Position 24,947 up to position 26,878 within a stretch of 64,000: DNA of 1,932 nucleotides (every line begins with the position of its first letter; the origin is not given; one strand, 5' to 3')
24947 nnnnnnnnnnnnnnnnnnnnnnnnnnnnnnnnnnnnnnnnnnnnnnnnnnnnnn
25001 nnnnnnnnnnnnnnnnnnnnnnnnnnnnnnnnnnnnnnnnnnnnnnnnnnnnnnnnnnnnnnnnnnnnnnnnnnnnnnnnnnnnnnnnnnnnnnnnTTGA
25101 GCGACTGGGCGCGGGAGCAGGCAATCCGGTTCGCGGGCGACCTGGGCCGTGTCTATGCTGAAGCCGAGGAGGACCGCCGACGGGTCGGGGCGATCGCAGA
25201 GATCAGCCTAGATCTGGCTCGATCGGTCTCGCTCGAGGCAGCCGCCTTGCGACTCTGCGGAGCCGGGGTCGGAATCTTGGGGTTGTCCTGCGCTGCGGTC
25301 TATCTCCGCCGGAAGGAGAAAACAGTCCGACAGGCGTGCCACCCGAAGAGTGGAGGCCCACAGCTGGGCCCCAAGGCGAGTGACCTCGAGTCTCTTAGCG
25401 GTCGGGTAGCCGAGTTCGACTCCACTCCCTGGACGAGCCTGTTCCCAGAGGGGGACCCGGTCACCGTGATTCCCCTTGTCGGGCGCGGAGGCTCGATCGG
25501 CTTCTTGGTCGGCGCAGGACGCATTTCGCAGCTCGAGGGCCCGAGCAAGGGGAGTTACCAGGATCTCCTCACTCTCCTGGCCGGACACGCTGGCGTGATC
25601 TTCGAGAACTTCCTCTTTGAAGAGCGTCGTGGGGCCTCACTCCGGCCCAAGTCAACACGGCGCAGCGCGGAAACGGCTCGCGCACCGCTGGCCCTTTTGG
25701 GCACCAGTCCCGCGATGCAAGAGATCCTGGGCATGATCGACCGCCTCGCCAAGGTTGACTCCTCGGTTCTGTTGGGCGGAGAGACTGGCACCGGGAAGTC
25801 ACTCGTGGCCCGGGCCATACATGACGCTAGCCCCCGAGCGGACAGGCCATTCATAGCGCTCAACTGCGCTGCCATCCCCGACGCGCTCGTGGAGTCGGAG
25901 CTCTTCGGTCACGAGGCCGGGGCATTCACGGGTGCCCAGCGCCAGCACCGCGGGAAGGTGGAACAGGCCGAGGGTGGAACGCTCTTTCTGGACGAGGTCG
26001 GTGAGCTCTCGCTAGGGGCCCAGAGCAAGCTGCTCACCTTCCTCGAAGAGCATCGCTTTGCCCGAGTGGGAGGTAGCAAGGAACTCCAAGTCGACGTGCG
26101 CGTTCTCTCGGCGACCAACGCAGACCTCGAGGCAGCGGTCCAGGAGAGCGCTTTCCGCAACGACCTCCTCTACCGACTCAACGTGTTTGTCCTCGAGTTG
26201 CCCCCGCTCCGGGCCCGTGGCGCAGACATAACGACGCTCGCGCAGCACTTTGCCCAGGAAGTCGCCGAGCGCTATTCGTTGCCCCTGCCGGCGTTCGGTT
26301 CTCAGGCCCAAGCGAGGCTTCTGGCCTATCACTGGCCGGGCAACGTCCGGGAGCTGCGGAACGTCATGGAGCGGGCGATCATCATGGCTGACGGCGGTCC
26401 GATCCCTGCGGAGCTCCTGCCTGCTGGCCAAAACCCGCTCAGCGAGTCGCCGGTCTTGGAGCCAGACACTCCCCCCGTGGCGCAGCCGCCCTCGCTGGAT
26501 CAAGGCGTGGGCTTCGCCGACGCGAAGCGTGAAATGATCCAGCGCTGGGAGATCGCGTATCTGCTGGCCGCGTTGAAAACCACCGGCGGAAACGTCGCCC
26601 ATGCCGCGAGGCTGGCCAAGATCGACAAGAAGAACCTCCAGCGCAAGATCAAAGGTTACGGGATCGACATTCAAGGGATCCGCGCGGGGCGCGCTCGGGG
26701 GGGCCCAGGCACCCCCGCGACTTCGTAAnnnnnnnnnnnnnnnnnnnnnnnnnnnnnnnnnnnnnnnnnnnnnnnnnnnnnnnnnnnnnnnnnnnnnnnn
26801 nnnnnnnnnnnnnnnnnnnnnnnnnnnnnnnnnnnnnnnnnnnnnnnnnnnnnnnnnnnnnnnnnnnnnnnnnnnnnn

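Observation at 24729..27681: Split NtrC-like pair with a sigma54-type promoter motif directly downstream, feeding the receiver-kinase genes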

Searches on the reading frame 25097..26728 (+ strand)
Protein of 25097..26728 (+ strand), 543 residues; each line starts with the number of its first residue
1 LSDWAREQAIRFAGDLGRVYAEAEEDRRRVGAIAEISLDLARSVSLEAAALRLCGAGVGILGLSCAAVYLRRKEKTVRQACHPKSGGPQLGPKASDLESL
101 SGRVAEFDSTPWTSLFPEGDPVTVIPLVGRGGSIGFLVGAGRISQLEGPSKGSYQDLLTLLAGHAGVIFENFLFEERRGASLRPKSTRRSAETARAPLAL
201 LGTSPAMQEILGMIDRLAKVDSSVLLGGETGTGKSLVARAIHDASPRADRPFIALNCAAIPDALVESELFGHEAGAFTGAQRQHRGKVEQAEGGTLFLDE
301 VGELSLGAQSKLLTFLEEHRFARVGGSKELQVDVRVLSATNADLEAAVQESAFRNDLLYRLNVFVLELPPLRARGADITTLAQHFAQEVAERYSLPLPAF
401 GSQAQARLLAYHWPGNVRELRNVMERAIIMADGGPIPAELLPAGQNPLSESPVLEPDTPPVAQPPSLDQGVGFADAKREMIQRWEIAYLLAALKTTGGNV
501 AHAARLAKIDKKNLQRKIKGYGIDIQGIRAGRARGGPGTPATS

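Call 3: search_protein_families(library=pfam, proteins=[window:25097-26728:+], max_evalue=0.01)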
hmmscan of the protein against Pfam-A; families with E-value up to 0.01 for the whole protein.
window:25097-26728:+ (543 aa): 11 families
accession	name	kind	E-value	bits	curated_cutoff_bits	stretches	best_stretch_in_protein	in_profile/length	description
PF00158.32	Sigma54_activat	-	1.3e-68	230.3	20.2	1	201-366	2-167/168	Sigma-54 interaction domain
PF25601.1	AAA_lid_14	-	1.2e-22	79.9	27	1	372-443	1-72/87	AAA+ ATPase lid domain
PF14532.12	Sigma54_activ_2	-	2.2e-21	77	25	1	201-371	1-138/138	Sigma-54 interaction domain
PF07728.20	AAA_5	-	6.4e-07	29.9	22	1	224-341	2-122/139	AAA domain (dynein-related subfamily)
PF13191.12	AAA_16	-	2.1e-05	25.5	32.6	1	206-276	8-85/167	AAA ATPase domain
PF00004.35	AAA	-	2.2e-05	25.4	21.2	1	224-342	1-110/131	ATPase family associated with various cellular activities (AAA)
PF01078.27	Mg_chelatase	-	2.6e-05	24.2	20.3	0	278-341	92-157/207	Magnesium chelatase, subunit ChlI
PF13492.12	GAF_3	-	3.1e-05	24.8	27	1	56-166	12-124/129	GAF domain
PF02954.25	HTH_8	-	5.7e-05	23.2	22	1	487-521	8-42/42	Bacterial regulatory protein, Fis family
PF13401.12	AAA_22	-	0.0053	17.5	27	0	222-258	6-42/130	AAA domain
PF07724.20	AAA_2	-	0.0096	16.4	27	0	222-325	4-108/166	AAA domain (Cdc48 subfamily)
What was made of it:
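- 25097..26728 (+): Sigma-54 enhancer-binding protein (543 aa). It has an N-terminal helix plus a GAF-like alpha/beta domain (about residues 1-180), an AAA+ domain (Walker A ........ at 228, GAFTGA at 275, Walker B LFLDEV at 296), a lid domain and a Fis-type HTH. It has no receiver of its own. Pfam Sigma54_activat 1.3e-68, AAA_lid_14 1.2e-22, HTH_8 23.2 bits (cut-off 22), GAF_3 24.8 bits (cut-off 27) (call 3).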

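Call 8: find_encoding_contigs(protein=window:25097-26728:+, flank=3000, max_places=6)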
Protein window:25097-26728:+ (543 aa): 2 contigs read that carry it; 1 place shown.
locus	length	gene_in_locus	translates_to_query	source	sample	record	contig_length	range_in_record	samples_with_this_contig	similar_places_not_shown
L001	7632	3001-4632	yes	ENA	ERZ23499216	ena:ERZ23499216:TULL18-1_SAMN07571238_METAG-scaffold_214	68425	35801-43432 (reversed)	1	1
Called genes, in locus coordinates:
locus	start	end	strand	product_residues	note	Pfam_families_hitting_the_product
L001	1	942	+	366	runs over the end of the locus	PF00144:Beta-lactamase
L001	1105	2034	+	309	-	-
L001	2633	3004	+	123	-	PF00072:Response_reg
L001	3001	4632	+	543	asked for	PF00158:Sigma54_activat, PF14532:Sigma54_activ_2, PF00004:AAA (faint), PF07728:AAA_5 (weak), PF25601:AAA_lid_14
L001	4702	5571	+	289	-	-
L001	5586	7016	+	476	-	PF00072:Response_reg, PF00069:Pkinase, PF01636:APH (faint), PF07714:PK_Tyr_Ser-Thr, PF03109:ABC1 (weak)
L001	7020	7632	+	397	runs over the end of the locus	PF00072:Response_reg, PF00069:Pkinase, PF01636:APH (faint), PF07714:PK_Tyr_Ser-Thr, PF17667:Pkinase_fungal (weak)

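Call 9: find_related_loci(query=window:25097-26725:+, collection=genome_contigs, flank=6000)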
Query window:25097-26725:+ (543 aa) in genome_contigs; peptide patterns used: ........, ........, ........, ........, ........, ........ (x = any residue, [..] = any of these).
85 stretches matched a pattern; 13 encode a relative of the query (tblastn E <= 1e-3); 13 distinct loci.
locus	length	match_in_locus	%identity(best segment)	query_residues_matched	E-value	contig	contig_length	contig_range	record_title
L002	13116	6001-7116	43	125-524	1e-80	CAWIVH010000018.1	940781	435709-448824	MAG: uncultured Acidobacteriota bacterium isolate MFD02979.bin.1.204 genome assembly, contig: contig_60034, whole genome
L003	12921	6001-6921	44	200-523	7e-74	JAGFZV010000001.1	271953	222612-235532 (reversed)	MAG: Bacillota bacterium isolate CTSoil_073 scaffold_1, whole genome shotgun sequence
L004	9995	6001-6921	43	200-523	8e-74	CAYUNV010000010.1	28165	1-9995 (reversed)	MAG TPA_asm: uncultured Negativicutes bacterium isolate binchicken_co104_52 genome assembly, contig: NODE_1277_length_28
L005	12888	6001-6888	45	199-493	1e-72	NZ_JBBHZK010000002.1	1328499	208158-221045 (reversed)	Methyloversatilis sp. MC4-4 2, whole genome shotgun sequence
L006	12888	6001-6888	44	199-493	4e-72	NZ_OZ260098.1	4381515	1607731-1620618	MAG: Methyloversatilis sp. isolate CRY1-m2-bin02 chromosome 1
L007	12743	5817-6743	42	200-523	2e-71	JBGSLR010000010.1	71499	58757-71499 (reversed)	MAG: Desulfobacterales bacterium isolate JTS-AC21 k141_2786621, whole genome shotgun sequence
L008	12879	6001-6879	44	199-493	2e-71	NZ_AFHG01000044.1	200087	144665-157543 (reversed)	Methyloversatilis universalis FAM5 contig00061, whole genome shotgun sequence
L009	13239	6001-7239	36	77-527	5e-73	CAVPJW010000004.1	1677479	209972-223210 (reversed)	MAG: uncultured Acidobacteriota bacterium isolate MFD10007.bin.1.176 genome assembly, contig: contig_23715, whole genome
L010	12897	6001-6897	44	200-497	3e-71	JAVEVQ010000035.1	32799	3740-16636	MAG: Methyloversatilis sp. isolate BF4_125 NODE_3852_length_32799_cov_45.289116_Biofilm4, whole genome shotgun sequence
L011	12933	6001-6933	40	192-523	3e-65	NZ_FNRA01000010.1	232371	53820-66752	Pedobacter hartonius strain DSM 19033, whole genome shotgun sequence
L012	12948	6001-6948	36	186-523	4e-64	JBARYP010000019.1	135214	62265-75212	MAG: Nonlabens sp. isolate MFD12159_ilm_asm_bin24 k127_190200, whole genome shotgun sequence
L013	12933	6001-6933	39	192-523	7e-66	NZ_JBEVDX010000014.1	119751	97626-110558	MAG: Pedobacter sp. isolate T2R1BO_autometa_bin_02 T2R1BO_autometa_bin_02_k133_23731689, whole genome shotgun sequence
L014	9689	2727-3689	43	200-531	2e-70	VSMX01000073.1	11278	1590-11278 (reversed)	MAG: Desulfovibrio sp. isolate S9741_S7_spades_bin.6 S9741_S7_bin.6_contig_73, whole genome shotgun sequence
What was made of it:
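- Tried and rejected: The genome_contigs scan found nothing above 45% identity, and only over the AAA+ domain (call 9).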
